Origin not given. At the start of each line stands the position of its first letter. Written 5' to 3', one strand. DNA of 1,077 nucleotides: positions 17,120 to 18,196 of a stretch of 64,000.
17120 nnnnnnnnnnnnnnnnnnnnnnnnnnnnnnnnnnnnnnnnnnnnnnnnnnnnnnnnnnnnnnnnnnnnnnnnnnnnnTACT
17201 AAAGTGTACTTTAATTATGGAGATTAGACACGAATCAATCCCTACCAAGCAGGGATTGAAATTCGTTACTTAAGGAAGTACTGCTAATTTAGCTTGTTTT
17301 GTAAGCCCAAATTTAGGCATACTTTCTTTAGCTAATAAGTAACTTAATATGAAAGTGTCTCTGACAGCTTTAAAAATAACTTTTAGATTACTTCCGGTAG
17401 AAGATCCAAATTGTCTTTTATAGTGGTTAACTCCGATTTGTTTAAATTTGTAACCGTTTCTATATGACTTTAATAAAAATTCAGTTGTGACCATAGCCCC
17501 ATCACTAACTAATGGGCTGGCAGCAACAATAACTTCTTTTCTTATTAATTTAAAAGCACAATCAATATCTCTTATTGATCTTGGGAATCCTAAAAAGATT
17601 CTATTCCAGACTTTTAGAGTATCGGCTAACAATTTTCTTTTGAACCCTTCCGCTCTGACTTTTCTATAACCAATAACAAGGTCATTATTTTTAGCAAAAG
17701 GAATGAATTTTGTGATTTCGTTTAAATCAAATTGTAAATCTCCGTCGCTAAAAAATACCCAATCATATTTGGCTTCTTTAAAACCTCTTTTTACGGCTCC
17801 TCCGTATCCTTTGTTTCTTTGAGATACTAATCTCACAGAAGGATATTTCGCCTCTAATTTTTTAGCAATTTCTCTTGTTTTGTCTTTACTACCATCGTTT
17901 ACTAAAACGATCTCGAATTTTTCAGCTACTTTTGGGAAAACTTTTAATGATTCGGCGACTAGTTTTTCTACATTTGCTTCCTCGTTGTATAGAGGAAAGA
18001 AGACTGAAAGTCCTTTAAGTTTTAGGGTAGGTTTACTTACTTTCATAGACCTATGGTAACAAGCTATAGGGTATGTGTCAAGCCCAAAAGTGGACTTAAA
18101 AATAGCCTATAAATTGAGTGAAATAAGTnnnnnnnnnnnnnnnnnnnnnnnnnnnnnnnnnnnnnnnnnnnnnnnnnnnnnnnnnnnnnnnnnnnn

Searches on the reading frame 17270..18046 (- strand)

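Call 22: search_protein_families(library=ncbifam, proteins=[window:17270-18046:-], max_evalue=0.00001)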
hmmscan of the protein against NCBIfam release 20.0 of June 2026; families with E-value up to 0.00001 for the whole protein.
window:17270-18046:- (258 aa): 15 families
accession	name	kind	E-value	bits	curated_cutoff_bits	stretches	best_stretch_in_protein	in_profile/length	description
NF007986.1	PRK10714.1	equivalog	8.2e-20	71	529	1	9-224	4-216/316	undecaprenyl-phosphate 4-deoxy-4-formamido-L-arabinose transferase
NF007482.0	PRK10073.1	equivalog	1.3e-18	67.2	423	1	12-125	7-117/334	glycosyltransferase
NF047588.1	GlcsyltransPgfSStrep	equivalog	1.1e-16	60.9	500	1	13-148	3-142/308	glycosyltransferase PgfS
TIGR03937.1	PgaC_IcaA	equivalog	1.1e-16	60.8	422.3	1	8-112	42-144/407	poly-beta-1,6-N-acetyl-D-glucosamine synthase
TIGR04182.1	glyco_TIGR04182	equivalog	1.6e-14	54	325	1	14-223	3-203/293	S-layer glycoprotein N-glycosyltransferase AglJ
NF041875.1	EPS_EpsD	equivalog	5.2e-13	49.1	370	1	13-111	1-97/325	exopolysaccharide biosynthesis glycosyltransferase EpsD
NF041391.1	DPhHxTase_Halo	equivalog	7.5e-12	44.7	375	1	20-216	4-190/213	dolichyl-phosphate hexose transferase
NF047683.1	TeichurnBiosyTuaG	equivalog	5.4e-10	39.3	400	1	13-126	8-119/252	teichuronic acid biosynthesis protein TuaG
TIGR04283.1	glyco_like_mftF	equivalog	6.1e-10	39.1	182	1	13-128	1-107/221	TIGR04283 family arsenosugar biosynthesis glycosyltransferase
NF038302.1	EPS_HpsE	equivalog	1.7e-08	33.8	300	1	13-122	3-115/307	hormogonium polysaccharide biosynthesis glycosyltransferase HpsE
TIGR04009.1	wcaE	equivalog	3.7e-08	32.9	369.2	1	42-224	32-209/248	colanic acid biosynthesis glycosyltransferase WcaE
NF010496.0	PRK13915.1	equivalog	3.8e-08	32.8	262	1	12-105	32-128/307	glucosyl-3-phosphoglycerate synthase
TIGR03469.1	HpnB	hypoth_equivalog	6.3e-07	28.7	379.25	1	20-126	53-168/386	hopene-associated glycosyltransferase HpnB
TIGR03965.1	mycofact_glyco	equivalog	8.9e-07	28.1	280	1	11-104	74-165/467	mycofactocin biosynthesis glycosyltransferase MftF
NF058614.1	PPMAGASynPpgS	equivalog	1.4e-06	27.9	370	1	15-134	4-119/226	polyprenyl-phospho-N-acetylgalactosaminyl synthase PpgS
